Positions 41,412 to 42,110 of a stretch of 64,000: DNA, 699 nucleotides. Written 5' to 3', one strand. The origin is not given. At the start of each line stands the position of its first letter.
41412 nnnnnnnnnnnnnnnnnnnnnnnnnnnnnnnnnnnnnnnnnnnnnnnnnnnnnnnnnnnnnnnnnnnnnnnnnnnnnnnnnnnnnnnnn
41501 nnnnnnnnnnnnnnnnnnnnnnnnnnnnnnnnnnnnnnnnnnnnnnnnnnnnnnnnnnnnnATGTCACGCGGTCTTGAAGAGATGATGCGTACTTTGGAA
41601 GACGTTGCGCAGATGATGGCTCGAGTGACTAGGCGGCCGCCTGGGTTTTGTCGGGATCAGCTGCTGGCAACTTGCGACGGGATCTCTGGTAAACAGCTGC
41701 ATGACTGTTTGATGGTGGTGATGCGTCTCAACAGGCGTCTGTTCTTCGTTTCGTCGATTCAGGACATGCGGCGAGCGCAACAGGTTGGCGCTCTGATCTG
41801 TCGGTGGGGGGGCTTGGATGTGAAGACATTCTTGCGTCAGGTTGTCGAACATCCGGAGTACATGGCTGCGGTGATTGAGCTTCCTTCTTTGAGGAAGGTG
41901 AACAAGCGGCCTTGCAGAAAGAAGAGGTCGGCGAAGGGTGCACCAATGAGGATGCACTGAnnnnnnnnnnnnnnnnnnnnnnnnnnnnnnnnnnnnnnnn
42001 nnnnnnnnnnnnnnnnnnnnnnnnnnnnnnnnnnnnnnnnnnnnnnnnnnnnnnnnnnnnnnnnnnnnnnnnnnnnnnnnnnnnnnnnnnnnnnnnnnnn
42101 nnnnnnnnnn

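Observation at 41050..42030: Self-contained GC-rich two-gene cassette inserted between mscS and lgt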

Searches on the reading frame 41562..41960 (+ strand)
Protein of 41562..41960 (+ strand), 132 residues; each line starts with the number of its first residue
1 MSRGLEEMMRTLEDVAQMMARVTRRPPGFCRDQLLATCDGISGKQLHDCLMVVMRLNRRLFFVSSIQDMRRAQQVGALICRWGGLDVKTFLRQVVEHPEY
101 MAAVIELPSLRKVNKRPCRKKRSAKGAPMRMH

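Call 10: search_protein_families(library=pfam, proteins=[window:41562-41960:+], max_evalue=1)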
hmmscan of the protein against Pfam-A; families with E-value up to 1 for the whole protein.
window:41562-41960:+ (132 aa): 0 families

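Call 11: find_homologous_proteins(query=window:41562-41957:+, max_evalue=10)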
Query window:41562-41957:+ (132 aa): 1 proteins with E <= 10 among 5 candidates.
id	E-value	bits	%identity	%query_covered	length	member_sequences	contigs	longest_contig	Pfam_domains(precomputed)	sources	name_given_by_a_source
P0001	3.1e-82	290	100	100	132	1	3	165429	-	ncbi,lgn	-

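Call 12: find_encoding_contigs(protein=P0001, flank=3000, max_places=6)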
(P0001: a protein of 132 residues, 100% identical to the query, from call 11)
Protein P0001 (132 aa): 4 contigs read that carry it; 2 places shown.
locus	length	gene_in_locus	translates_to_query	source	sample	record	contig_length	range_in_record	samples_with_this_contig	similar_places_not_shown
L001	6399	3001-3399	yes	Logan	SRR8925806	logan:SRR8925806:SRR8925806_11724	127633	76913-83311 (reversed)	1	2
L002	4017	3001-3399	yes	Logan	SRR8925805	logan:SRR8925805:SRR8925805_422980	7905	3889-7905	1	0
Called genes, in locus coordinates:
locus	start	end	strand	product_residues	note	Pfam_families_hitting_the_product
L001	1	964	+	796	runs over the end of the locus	PF01326:PPDK_N, PF00391:PEP-utilizers, PF02896:PEP-utilizers_C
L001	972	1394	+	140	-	PF00892:EamA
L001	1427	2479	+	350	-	PF21088:MS_channel_1st, PF00924:MS_channel_2nd, PF21082:MS_channel_3rd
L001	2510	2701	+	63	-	-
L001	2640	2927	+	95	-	-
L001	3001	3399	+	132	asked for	-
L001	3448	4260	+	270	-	PF01790:LGT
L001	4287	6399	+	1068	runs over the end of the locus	PF00580:UvrD-helicase, PF01443:Viral_helicase1 (faint), PF13245:AAA_19, PF13361:UvrD_C, PF13538:UvrD_C_2 (faint), PF12705:PDDEXK_1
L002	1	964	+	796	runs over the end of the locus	PF01326:PPDK_N, PF00391:PEP-utilizers, PF02896:PEP-utilizers_C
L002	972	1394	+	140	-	PF00892:EamA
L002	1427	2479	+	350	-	PF21088:MS_channel_1st, PF00924:MS_channel_2nd, PF21082:MS_channel_3rd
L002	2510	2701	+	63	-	-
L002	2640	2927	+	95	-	-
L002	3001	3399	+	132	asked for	-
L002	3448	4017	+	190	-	?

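Call 23: search_protein_representatives(protein=window:41562-41957:+)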
Query: 132 residues. Proteins with E-value up to 0.001 (for the whole library): 1; up to 1e-10: 1; up to 1e-30: 1. The best 1 are listed.
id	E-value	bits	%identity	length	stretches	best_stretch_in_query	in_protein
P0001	9.7e-83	290.4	100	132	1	1-132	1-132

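Call 26: find_homologous_proteins(query=A1, max_evalue=10)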
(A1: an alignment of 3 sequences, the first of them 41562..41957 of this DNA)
Query A1 (3 sequences) (132 aa, profile of the alignment): 3 proteins with E <= 10 among 379 candidates.
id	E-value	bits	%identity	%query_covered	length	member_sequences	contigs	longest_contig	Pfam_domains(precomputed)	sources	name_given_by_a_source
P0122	2.1e-69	250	-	-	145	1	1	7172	-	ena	-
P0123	3.1e-66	240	23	92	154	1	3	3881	-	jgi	jgi:hypothetical protein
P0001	1.5e-43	166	100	100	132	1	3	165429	-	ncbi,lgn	-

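Call 40: search_protein_families(library=phrogs, proteins=[window:41562-41957:+], max_evalue=1)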
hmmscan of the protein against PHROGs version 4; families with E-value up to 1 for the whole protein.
window:41562-41957:+ (132 aa): 0 families

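Call 41: search_protein_families(library=padloc, proteins=[window:41562-41957:+], max_evalue=1)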
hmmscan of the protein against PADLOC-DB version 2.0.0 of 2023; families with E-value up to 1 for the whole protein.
window:41562-41957:+ (132 aa): 0 families

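Call 43: search_solved_structures(query=A1, max_evalue=10)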
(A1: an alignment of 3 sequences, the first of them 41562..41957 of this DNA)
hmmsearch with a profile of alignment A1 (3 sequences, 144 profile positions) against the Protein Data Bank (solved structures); distinct sequences matched with E-value up to 10: 1.
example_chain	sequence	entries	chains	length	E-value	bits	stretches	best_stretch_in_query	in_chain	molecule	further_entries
9fia_BO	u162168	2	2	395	0.37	14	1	54-101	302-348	Putative 30S ribosomal protein S15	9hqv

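Call 53: predict_structure(alignment_id=A1)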
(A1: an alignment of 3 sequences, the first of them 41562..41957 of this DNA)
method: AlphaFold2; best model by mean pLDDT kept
length: 132 residues; sequences in the alignment: 3
mean_pLDDT: 54.1   pTM: 0.44
mean pLDDT of the five models: 54.1, 53.2, 52.2, 49.8, 47.6
residues with pLDDT >= 90: 0; 70-90: 19; 50-70: 59; < 50: 54
segments of 3 or more residues with pLDDT < 50: 1-9, 39-56, 102-119, 121-123
pLDDT, mean of each block of 10 residues (from residue 1): 32 69 78 64 42 48 53 56 61 65 46 42 50 45
secondary structure, 60 per line:
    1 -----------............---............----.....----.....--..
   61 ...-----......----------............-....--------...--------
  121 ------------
elements in order: H12-23 H27-38 H43-47 E52-56 E59-63 H69-74 H85-96

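Call 61: search_dna_similar(query=window:41562-41957:+, collection=phages, mode=protein, max_evalue=1, max_rows=8)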
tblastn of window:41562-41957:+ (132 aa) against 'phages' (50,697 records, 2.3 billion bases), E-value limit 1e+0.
No match.

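Call 65: find_related_loci(query=A6, collection=viral_contigs, flank=5000)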
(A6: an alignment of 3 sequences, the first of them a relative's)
Query A6 (145 aa) in viral_contigs; peptide patterns used: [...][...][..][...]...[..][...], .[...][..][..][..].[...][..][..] (x = any residue, [..] = any of these).
369 stretches matched a pattern, but none encodes a relative of the query by tblastn (E <= 1e-3).

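Call 67: find_related_loci(query=A6, collection=metagenome_contigs, flank=4000)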
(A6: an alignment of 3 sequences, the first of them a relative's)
Query A6 (145 aa) in metagenome_contigs; peptide patterns used: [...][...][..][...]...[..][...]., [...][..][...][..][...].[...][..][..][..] (x = any residue, [..] = any of these).
600 stretches matched a pattern, but none encodes a relative of the query by tblastn (E <= 1e-3).

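Call 68: predict_structure(alignment_id=A6)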
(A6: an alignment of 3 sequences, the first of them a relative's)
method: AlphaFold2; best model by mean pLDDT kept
length: 145 residues; sequences in the alignment: 3
mean_pLDDT: 60.9   pTM: 0.54
mean pLDDT of the five models: 60.9, 47.9, 46.7, 44.3, 37.9
residues with pLDDT >= 90: 0; 70-90: 50; 50-70: 48; < 50: 47
segments of 3 or more residues with pLDDT < 50: 1-3, 42-49, 106-135, 142-145
pLDDT, mean of each block of 10 residues (from residue 1): 60 82 82 72 44 65 65 62 72 76 52 41 40 49 45
secondary structure, 60 per line:
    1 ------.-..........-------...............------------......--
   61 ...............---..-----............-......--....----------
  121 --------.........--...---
elements in order: H9-18 H26-40 E53-58 E61-66 H67-75 H86-97 H99-104 H107-110 H129-137

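Call 78: search_protein_families(library=ncbifam, proteins=[window:41562-41957:+], max_evalue=1)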
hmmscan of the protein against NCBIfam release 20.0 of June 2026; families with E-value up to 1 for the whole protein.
window:41562-41957:+ (132 aa): 1 family
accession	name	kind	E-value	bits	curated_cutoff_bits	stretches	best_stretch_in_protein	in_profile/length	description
NF041880.1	EPS_EpsF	equivalog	0.051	12.1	900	1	51-101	316-366/492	response regulator EpsF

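Call 87: fold_search(model_id=the predicted structure, library=viral)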
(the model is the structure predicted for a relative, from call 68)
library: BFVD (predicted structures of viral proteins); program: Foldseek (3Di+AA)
matches with E <= 10: 235; with E <= 0.001: 0
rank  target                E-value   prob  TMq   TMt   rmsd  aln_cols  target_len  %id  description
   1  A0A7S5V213            2.6e-01  0.08  0.19  0.20  17.1       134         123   12  (no name in the UniProt tables at hand)
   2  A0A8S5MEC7            3.8e-01  0.09  0.22  0.18  24.1       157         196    8  Uncharacterized protein [Siphoviridae sp. ctYh54]
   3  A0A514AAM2            5.2e-01  0.10  0.25  0.27  13.9       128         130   12  Uracil DNA glycosylase [Bacillus phage Karezi]
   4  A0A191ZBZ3            5.5e-01  0.15  0.26  0.22  17.7       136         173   12  Uncharacterized protein [Erwinia phage vB_EamM_Special G]
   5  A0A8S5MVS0            6.2e-01  0.08  0.19  0.28  15.3       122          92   16  Tor inhibition protein helix, reverse turn, PROTEIN [Siphoviridae sp. ctsBB38]
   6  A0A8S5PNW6            6.2e-01  0.07  0.17  0.18  19.4       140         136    8  Terminase small subunit [Siphoviridae sp. ctrgQ8]
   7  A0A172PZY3            6.6e-01  0.04  0.14  0.07  23.0       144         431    8  RNA (Guanine-N1-)-methyltransferase [Acinetobacter phage vB_AbaM_ME3]
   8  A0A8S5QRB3            1.3e+00  0.04  0.17  0.18  21.5       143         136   14  Terminase small subunit [Siphoviridae sp. ct6oU4]
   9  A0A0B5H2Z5            1.4e+00  0.09  0.24  0.30   9.7       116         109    9  Uncharacterized protein [Vibrio phage phi 3]
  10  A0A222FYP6            1.4e+00  0.06  0.24  0.25  13.8       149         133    8  PIIIa (Fragment) [Marten adenovirus type 1]
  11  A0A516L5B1            1.4e+00  0.04  0.15  0.18  14.2       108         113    6  (no name in the UniProt tables at hand)
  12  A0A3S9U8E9            1.5e+00  0.10  0.26  0.23  11.5       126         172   11  (no name in the UniProt tables at hand)
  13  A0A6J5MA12            1.5e+00  0.28  0.21  0.15   8.5        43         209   14  Def N-formylmethionyl-tRNA deformylase [uncultured Caudovirales phage]
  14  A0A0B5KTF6            1.5e+00  0.02  0.15  0.10  15.8       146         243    9  ORF2 [Shayang Fly Virus 2]
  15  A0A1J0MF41            1.6e+00  0.03  0.15  0.21  19.0       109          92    8  Uncharacterized protein [Pectobacterium phage PP101]
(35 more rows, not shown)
